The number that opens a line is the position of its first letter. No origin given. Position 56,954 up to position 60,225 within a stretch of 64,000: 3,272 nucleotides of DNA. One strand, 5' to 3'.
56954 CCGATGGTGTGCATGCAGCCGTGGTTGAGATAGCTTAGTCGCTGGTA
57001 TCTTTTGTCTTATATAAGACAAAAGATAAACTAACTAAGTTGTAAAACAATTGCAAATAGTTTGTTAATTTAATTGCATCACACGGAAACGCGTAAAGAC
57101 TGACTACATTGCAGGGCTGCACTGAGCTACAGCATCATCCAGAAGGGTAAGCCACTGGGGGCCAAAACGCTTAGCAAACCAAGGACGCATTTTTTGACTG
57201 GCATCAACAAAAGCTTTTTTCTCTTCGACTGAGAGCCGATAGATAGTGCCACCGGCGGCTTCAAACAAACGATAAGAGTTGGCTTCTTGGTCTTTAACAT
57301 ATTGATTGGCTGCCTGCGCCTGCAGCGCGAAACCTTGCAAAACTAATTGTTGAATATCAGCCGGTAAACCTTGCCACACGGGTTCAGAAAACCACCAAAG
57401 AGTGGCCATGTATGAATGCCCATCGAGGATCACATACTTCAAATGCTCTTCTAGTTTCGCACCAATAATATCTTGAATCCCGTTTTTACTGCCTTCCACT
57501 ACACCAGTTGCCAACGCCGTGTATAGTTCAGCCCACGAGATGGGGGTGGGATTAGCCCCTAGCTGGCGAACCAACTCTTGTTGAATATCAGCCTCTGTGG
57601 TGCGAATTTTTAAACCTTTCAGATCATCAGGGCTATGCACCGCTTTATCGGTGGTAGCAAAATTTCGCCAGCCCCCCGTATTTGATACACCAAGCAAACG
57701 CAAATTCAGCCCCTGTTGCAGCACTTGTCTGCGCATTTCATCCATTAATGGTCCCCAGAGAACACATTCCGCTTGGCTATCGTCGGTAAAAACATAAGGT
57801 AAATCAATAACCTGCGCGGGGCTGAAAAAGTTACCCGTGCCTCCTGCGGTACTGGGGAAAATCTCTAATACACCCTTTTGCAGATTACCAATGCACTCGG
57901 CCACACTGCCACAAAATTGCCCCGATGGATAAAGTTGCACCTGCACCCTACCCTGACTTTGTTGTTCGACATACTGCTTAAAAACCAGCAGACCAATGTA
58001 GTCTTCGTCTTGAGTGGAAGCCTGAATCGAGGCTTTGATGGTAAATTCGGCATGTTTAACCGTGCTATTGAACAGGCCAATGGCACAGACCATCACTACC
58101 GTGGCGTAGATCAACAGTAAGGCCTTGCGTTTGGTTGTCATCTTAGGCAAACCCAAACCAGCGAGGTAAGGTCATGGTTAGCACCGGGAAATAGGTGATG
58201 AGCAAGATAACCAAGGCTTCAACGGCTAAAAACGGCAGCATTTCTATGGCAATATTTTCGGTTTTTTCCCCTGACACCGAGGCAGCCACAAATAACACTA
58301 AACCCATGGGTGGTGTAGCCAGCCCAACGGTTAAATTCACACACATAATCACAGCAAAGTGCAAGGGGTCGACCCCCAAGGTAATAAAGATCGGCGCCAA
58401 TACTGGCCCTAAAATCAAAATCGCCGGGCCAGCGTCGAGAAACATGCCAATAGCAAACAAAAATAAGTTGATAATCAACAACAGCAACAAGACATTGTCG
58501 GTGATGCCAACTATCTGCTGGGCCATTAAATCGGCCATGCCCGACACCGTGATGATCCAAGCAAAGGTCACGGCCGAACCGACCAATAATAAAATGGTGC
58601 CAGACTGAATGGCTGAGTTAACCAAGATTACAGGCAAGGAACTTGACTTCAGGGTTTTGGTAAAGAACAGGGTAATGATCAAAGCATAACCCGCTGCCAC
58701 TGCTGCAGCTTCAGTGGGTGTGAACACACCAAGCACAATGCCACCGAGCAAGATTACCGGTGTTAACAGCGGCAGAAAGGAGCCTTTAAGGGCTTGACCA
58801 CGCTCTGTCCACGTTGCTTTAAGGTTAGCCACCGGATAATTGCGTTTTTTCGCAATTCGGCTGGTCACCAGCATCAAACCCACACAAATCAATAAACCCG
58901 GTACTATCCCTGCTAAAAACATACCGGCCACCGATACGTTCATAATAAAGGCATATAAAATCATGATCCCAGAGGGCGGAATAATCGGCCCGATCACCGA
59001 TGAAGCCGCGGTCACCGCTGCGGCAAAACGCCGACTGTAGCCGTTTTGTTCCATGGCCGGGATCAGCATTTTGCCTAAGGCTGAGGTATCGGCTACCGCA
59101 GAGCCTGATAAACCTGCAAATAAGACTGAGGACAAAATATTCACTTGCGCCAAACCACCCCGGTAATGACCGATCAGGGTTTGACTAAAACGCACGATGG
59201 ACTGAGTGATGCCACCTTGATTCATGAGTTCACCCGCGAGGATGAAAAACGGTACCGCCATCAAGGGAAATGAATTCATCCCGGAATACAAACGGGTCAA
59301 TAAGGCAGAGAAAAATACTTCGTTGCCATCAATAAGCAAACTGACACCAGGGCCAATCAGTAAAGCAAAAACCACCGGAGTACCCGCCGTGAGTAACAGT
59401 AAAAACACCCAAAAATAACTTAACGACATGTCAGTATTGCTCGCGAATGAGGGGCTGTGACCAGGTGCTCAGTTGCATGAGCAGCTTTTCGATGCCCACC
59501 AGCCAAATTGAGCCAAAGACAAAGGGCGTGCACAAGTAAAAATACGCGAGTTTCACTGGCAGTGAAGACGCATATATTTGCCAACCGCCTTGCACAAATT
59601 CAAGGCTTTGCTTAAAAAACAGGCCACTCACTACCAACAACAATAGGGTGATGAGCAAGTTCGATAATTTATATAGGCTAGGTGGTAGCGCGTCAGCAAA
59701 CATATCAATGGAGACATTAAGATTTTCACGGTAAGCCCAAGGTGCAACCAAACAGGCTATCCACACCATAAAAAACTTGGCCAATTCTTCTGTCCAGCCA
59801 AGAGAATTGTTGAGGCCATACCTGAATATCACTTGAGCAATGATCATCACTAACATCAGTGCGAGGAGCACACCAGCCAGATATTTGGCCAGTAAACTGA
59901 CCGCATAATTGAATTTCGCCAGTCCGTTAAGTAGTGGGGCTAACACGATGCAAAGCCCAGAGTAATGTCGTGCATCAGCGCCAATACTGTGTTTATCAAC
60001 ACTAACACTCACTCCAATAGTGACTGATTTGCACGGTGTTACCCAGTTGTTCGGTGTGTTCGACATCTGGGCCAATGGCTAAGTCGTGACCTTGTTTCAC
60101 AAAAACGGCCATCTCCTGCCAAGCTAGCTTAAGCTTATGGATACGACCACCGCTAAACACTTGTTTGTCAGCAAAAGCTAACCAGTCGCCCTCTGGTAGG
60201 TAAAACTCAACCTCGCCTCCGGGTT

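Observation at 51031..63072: Candidate co-regulated glycoside/organosulfonate utilisation locus (AKR, Fe/2OG dioxygenase, YeiH exporter, TonB receptor, GH31-TRAP, GntR)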

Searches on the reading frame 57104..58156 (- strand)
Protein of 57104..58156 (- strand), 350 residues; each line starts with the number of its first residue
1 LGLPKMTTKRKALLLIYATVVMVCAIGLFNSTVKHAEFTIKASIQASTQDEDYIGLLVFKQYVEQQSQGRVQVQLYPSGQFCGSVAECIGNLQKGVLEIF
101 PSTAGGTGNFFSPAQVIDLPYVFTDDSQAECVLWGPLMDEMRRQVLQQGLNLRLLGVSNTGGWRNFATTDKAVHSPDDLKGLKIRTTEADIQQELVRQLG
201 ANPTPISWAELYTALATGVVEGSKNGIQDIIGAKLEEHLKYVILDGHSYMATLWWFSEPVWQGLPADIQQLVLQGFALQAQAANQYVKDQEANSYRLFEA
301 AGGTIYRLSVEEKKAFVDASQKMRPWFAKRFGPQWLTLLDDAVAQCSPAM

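Call 3: search_protein_families(library=pfam, proteins=[window:57104-58156:-])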
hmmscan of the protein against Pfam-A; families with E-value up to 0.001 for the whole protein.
window:57104-58156:- (350 aa): 1 family
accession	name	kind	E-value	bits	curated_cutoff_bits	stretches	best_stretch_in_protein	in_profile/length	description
PF03480.18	DctP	-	1.6e-62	211.9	23.4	1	45-323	4-278/286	Bacterial extracellular solute-binding protein, family 7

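Call 4: search_protein_families(library=ncbifam, proteins=[window:57104-58156:-])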
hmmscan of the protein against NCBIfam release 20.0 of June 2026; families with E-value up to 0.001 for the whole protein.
window:57104-58156:- (350 aa): 2 families
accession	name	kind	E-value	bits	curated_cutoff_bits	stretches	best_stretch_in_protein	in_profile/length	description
NF037995.1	TRAP_S1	subfamily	6.5e-55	186.3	50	1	58-316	18-271/271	TRAP transporter substrate-binding protein DctP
TIGR00787.1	dctP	subfamily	2e-48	165.1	175.05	1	45-296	4-251/257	DctP family TRAP transporter solute-binding subunit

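Call 41: search_solved_structures(query=window:57104-58156:-, max_evalue=1e-10, show_alignments=1)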
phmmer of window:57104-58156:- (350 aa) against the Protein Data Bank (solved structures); distinct sequences matched with E-value up to 1e-10: 83 (the best 60 are shown).
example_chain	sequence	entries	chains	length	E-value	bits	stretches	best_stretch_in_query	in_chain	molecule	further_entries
8t9t_A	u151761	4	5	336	8.6e-40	140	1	12-324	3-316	Isethionate-binding periplasmic protein DctP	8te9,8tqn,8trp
4p9k_A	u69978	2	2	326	3.7e-35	124.8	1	36-336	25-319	TRAP dicarboxylate transporter, DctP subunit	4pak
4pdh_A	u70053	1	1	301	3.9e-35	124.7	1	39-333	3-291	TRAP dicarboxylate transporter, DctP subunit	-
4p47_A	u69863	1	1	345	6.2e-35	124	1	20-334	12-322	TRAP dicarboxylate transporter, DctP subunit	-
4nq8_A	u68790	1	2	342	1.1e-32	116.7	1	22-344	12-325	Putative periplasmic substrate-binding transport protein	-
4pdd_A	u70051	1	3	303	2.8e-31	112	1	50-339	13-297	TRAP dicarboxylate transporter, DctP subunit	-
9bhf_A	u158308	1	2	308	1.7e-30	109.4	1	36-332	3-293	DctP family TRAP transporter solute-binding subunit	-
4n8y_A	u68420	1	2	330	3.1e-30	108.6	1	63-337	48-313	Putative TRAP-type C4-dicarboxylate transport system, binding periplasmic protein (DctP su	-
9bh3_A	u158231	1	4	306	3.1e-30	108.6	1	36-332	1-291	DctP family TRAP transporter solute-binding subunit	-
4x8r_A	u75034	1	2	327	6.5e-30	107.5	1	55-320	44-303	TRAP dicarboxylate transporter, DctP subunit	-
2xxk_A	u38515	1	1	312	7.5e-29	104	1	36-327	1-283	SIALIC ACID-BINDING PERIPLASMIC PROTEIN SIAP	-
2cex_A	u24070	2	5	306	1.3e-28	103.2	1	36-327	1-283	PROTEIN HI0146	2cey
2wyk_A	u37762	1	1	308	1.4e-28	103.2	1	36-327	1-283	SIALIC ACID-BINDING PERIPLASMIC PROTEIN SIAP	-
2v4c_A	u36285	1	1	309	1.4e-28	103.2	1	36-327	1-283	SIALIC ACID-BINDING PERIPLASMIC PROTEIN SIAP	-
3b50_A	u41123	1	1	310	1.4e-28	103.2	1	36-327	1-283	Sialic acid-binding periplasmic protein siaP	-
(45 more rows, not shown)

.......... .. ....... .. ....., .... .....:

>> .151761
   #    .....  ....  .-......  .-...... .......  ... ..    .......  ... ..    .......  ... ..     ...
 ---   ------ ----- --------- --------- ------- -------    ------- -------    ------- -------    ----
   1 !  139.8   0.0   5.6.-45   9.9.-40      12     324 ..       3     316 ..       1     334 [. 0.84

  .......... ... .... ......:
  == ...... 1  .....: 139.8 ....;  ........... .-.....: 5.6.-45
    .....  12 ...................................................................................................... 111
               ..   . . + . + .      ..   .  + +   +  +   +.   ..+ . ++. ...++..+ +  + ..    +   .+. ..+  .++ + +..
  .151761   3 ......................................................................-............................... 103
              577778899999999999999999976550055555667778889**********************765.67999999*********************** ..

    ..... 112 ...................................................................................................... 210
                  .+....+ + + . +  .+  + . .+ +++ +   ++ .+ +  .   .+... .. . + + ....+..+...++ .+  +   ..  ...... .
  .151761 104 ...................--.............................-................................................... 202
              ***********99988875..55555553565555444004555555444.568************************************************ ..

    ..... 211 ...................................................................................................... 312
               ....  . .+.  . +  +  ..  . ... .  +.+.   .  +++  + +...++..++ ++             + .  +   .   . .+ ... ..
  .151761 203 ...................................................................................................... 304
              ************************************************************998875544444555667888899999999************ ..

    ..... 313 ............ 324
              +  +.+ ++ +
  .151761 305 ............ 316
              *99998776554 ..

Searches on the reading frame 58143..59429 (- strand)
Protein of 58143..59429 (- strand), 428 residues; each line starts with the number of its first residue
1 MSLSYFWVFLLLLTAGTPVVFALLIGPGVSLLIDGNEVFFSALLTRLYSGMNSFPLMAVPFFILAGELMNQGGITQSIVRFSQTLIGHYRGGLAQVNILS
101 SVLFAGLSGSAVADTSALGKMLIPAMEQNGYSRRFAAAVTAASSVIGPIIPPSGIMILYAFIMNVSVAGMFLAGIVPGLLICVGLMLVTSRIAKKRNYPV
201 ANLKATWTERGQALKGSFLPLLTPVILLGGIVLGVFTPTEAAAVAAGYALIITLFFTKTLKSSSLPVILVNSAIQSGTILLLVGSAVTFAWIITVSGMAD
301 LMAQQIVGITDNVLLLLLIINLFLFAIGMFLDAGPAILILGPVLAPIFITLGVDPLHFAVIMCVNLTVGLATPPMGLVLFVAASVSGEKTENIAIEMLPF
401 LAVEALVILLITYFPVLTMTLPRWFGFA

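Call 3: search_protein_families(library=pfam, proteins=[window:58143-59429:-])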
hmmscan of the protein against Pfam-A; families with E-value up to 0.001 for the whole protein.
window:58143-59429:- (428 aa): 2 families
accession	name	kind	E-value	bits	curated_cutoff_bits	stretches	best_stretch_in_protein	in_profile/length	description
PF06808.19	DctM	-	1.7e-112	376.7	23.8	1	7-416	2-412/413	Tripartite ATP-independent periplasmic transporter, DctM component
PF03600.22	CitMHS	-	2.3e-06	27.4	31.9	1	232-418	2-183/336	Citrate transporter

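Call 4: search_protein_families(library=ncbifam, proteins=[window:58143-59429:-])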
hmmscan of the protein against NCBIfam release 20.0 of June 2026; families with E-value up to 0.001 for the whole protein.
window:58143-59429:- (428 aa): 3 families
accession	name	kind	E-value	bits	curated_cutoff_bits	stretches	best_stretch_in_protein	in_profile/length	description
TIGR00786.1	dctM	subfamily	1.5e-121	405.9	268.45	1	16-422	1-405/405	TRAP transporter large permease subunit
NF011634.1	PRK15060.1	equivalog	2.9e-75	253.9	800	1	10-421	11-420/425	2,3-diketo-L-gulonate TRAP transporter large permease YiaN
TIGR02123.1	TRAP_fused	subfamily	1e-38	133.5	320.65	1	57-420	169-537/615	TRAP transporter fused permease subunit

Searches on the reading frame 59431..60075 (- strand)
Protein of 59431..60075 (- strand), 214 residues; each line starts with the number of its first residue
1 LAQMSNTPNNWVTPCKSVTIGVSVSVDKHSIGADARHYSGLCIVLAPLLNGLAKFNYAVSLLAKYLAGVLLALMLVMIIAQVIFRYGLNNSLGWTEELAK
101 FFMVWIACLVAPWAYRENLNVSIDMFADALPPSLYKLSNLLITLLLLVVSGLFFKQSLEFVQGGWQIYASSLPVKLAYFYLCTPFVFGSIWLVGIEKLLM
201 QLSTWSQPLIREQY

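Call 3: search_protein_families(library=pfam, proteins=[window:59431-60075:-])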
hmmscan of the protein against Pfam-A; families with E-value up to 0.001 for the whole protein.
window:59431-60075:- (214 aa): 1 family
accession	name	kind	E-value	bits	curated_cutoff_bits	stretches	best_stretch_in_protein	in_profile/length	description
PF04290.18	DctQ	-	5.6e-27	94.7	28.3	1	74-202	1-130/132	Tripartite ATP-independent periplasmic transporters, DctQ component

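Call 4: search_protein_families(library=ncbifam, proteins=[window:59431-60075:-])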
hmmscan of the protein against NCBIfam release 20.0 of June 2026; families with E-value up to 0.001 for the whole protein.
window:59431-60075:- (214 aa): 1 family
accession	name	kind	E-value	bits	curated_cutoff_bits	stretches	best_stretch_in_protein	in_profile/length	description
NF007374.1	PRK09877.1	equivalog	9.7e-10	39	260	1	68-198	10-140/157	2,3-diketo-L-gulonate TRAP transporter small permease YiaM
